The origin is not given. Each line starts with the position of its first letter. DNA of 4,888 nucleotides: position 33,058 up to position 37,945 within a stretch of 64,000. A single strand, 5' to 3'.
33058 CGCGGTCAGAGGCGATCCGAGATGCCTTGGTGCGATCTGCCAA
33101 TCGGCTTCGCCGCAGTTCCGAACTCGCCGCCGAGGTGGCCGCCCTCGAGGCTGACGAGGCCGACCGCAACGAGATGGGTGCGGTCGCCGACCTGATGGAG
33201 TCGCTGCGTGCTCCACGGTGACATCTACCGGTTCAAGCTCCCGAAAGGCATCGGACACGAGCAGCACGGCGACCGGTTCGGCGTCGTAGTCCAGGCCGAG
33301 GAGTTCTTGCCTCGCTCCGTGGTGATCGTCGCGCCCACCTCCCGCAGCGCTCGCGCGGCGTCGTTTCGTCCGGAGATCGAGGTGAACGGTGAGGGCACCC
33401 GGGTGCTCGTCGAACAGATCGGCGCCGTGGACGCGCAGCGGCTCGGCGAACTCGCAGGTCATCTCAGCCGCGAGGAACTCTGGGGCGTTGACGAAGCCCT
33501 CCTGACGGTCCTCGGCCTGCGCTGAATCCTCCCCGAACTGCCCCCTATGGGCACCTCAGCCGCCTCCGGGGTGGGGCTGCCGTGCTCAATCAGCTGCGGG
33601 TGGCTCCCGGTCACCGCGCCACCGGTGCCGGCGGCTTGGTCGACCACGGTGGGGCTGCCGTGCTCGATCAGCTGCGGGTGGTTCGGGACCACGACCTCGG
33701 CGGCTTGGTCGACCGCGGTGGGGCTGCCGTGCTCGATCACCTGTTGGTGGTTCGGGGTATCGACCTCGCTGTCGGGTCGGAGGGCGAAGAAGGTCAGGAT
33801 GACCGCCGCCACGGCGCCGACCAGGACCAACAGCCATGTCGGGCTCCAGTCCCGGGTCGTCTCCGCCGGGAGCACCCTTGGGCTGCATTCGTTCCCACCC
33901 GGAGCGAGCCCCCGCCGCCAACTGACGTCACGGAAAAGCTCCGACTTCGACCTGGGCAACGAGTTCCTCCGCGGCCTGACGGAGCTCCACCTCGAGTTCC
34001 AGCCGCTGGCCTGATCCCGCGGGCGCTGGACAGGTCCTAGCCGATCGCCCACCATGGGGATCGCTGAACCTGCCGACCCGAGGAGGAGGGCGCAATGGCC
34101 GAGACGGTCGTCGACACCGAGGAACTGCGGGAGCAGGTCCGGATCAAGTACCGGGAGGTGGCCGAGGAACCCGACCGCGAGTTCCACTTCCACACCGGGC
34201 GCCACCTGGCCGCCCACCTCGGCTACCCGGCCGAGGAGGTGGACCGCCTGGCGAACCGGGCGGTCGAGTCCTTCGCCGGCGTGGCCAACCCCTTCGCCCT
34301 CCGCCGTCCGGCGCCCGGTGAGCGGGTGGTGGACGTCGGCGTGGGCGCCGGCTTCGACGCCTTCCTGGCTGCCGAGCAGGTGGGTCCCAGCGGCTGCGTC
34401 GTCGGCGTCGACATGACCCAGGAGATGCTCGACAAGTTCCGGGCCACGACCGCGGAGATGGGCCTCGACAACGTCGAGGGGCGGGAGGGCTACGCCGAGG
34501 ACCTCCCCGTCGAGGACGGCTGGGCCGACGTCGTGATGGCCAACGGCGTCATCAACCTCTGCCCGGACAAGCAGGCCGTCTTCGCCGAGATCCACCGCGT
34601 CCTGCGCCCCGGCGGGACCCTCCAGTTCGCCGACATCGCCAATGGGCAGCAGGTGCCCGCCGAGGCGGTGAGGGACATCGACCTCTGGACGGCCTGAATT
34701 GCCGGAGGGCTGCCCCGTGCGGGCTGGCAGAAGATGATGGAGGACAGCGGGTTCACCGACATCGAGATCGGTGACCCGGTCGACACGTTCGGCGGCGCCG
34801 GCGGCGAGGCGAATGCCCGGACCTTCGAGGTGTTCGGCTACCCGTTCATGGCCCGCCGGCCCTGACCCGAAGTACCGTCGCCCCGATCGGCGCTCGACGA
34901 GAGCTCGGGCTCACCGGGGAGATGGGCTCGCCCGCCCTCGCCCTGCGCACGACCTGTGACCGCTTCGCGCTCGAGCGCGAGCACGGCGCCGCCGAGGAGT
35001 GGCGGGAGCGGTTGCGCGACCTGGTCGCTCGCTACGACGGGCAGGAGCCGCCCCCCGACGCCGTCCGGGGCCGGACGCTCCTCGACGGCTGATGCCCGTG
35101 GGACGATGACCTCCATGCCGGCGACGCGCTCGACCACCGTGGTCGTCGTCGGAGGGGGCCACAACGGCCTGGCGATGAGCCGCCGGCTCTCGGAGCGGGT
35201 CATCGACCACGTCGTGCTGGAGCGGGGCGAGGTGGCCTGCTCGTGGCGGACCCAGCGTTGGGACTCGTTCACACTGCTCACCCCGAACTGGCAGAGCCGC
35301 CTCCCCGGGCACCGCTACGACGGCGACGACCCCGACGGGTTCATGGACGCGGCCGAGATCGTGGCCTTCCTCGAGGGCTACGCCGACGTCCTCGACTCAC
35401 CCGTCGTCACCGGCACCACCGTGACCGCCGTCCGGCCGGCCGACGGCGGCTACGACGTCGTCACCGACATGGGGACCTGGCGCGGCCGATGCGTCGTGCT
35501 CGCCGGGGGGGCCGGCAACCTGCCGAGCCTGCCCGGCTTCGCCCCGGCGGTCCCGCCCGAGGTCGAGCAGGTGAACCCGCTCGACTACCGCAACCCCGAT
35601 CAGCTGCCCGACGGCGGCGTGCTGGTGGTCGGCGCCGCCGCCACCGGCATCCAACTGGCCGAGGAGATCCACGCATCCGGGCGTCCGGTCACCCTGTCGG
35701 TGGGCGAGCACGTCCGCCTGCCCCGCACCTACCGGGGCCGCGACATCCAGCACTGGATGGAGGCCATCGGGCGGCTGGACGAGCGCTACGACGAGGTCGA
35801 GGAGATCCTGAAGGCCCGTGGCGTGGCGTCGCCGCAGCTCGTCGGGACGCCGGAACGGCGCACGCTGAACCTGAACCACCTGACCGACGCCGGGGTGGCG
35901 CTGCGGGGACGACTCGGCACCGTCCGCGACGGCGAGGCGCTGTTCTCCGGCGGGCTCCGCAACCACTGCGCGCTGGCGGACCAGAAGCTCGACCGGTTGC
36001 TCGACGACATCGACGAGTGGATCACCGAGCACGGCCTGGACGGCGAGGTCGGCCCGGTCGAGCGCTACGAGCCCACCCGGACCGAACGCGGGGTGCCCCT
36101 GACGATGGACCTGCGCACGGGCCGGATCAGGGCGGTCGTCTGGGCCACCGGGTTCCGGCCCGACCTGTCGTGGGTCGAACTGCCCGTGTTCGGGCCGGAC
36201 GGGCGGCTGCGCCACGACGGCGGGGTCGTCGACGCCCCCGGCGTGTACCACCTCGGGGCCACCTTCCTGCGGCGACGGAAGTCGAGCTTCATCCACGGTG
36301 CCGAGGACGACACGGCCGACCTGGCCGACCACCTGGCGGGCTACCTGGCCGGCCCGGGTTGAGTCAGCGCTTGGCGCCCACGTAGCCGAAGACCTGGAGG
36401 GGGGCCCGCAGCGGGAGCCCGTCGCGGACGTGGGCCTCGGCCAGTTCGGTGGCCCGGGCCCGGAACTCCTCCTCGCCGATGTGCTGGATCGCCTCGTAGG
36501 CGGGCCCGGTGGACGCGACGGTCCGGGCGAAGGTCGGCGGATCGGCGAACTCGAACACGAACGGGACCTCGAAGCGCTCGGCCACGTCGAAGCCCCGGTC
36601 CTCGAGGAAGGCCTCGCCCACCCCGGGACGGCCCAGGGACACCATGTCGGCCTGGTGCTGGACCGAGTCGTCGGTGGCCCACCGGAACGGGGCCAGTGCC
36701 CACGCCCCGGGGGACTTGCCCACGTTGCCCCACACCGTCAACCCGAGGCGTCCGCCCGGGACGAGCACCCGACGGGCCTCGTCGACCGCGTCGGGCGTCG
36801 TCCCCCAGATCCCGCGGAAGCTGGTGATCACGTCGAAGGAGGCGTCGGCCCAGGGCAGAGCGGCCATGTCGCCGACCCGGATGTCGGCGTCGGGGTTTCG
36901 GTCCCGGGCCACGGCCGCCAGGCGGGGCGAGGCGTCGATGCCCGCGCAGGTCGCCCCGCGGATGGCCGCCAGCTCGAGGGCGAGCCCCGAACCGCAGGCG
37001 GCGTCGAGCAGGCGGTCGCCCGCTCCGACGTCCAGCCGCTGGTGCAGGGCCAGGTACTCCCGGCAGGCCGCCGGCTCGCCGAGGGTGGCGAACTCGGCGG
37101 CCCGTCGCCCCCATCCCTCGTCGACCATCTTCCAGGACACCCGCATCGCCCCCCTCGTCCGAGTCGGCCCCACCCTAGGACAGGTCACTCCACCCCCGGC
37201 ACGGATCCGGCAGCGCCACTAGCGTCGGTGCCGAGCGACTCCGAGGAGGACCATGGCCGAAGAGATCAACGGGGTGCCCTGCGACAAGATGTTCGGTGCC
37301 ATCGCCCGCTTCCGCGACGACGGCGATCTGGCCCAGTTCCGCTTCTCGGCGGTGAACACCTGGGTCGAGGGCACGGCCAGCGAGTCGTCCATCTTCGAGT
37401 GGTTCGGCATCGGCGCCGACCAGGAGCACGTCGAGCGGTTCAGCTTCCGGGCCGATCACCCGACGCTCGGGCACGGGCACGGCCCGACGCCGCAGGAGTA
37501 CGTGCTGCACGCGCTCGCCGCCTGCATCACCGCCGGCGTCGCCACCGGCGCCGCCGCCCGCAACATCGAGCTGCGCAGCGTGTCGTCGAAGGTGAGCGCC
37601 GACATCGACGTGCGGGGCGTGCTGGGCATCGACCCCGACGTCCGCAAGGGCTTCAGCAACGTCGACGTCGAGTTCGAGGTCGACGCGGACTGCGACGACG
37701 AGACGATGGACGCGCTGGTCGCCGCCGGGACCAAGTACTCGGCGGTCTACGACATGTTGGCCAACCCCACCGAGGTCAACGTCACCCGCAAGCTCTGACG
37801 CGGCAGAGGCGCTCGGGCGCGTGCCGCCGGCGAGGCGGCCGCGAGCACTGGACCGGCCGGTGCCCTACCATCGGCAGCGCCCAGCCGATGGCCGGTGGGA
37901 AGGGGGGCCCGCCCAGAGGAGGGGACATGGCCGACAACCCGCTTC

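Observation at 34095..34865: In-frame TGA exactly at the conserved Cys of an ArsM-like methyltransferase, with a hairpin 11 nt downstream: selenocysteine candidate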

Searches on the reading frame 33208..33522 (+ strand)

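Call 57: search_protein_families(library=pfam, proteins=[window:33208-33522:+], max_evalue=0.001)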
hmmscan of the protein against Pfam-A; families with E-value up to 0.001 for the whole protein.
window:33208-33522:+ (105 aa): 1 family
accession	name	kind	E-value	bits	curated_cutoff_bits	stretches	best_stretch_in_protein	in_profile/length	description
PF02452.23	PemK_toxin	-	7.5e-18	65.2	23.1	1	4-101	3-108/109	PemK-like, MazF-like toxin of type II toxin-antitoxin system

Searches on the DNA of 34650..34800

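Call 70: search_rna_families(source=window, start=34650, end=34800, threshold=evalue, max_evalue=10)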
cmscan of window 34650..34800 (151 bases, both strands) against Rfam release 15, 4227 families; matches with E-value up to 10: 0.
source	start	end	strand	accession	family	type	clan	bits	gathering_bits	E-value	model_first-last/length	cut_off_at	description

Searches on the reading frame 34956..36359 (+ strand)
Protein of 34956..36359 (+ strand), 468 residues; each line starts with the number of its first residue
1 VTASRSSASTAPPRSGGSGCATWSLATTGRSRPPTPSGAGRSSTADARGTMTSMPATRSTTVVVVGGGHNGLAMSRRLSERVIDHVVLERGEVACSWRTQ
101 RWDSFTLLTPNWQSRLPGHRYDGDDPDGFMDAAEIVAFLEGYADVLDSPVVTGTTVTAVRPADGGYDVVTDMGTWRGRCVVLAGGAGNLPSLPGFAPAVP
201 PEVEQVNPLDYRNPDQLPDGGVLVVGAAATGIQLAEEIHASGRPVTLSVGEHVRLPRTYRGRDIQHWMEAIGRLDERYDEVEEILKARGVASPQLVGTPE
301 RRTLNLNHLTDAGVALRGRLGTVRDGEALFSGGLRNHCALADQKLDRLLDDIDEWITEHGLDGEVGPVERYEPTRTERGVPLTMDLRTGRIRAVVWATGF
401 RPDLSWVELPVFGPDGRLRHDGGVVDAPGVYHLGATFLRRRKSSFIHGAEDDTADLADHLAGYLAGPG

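Call 57: search_protein_families(library=pfam, proteins=[window:34956-36359:+], max_evalue=0.001)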
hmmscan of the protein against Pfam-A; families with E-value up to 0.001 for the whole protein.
window:34956-36359:+ (468 aa): 4 families
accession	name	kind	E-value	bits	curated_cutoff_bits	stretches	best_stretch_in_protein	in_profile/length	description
PF13738.12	Pyr_redox_3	-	1.8e-16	60.7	30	1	63-253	1-198/305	Pyridine nucleotide-disulphide oxidoreductase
PF01266.30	DAO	-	3.7e-08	33.7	27.9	1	62-102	2-45/353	FAD dependent oxidoreductase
PF07992.20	Pyr_redox_2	-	7.4e-08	32.6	26.1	1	61-247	2-170/291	Pyridine nucleotide-disulphide oxidoreductase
PF13450.12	NAD_binding_8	-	0.00036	21.2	21.9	0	64-94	1-31/68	NAD(P)-binding Rossmann-like domain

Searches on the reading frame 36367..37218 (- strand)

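Call 57: search_protein_families(library=pfam, proteins=[window:36367-37218:-], max_evalue=0.001)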
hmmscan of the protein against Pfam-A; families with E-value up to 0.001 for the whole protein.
window:36367-37218:- (284 aa): 6 families
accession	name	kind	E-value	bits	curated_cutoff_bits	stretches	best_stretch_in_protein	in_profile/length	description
PF08241.18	Methyltransf_11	-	1.8e-17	64.2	21.2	1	71-158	1-93/95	Methyltransferase domain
PF13649.12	Methyltransf_25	-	2.4e-15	57.4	27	1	71-156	2-97/97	Methyltransferase domain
PF13847.12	Methyltransf_31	-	1e-08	35.4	27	1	67-158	4-107/145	Methyltransferase domain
PF13489.12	Methyltransf_23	-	9.3e-07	29.1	27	1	64-165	20-121/164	Methyltransferase domain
PF08242.18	Methyltransf_12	-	6.2e-06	27.3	30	1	71-158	1-98/98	Methyltransferase domain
PF01209.24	Ubie_methyltran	-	6.9e-05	22.7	20.1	1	65-158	46-149/233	ubiE/COQ5 methyltransferase family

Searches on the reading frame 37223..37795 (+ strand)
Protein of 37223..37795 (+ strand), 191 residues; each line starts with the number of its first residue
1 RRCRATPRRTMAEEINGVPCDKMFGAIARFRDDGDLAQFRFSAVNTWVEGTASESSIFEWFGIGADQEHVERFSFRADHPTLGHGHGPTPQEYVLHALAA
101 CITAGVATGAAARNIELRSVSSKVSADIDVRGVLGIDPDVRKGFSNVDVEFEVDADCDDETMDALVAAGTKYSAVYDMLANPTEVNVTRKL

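Call 57: search_protein_families(library=pfam, proteins=[window:37223-37795:+], max_evalue=0.001)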
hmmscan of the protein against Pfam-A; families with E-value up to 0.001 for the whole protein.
window:37223-37795:+ (191 aa): 1 family
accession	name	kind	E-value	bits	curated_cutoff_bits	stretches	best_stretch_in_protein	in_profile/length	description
PF02566.24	OsmC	-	1.2e-16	61.3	27.5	1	83-187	1-99/100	OsmC-like protein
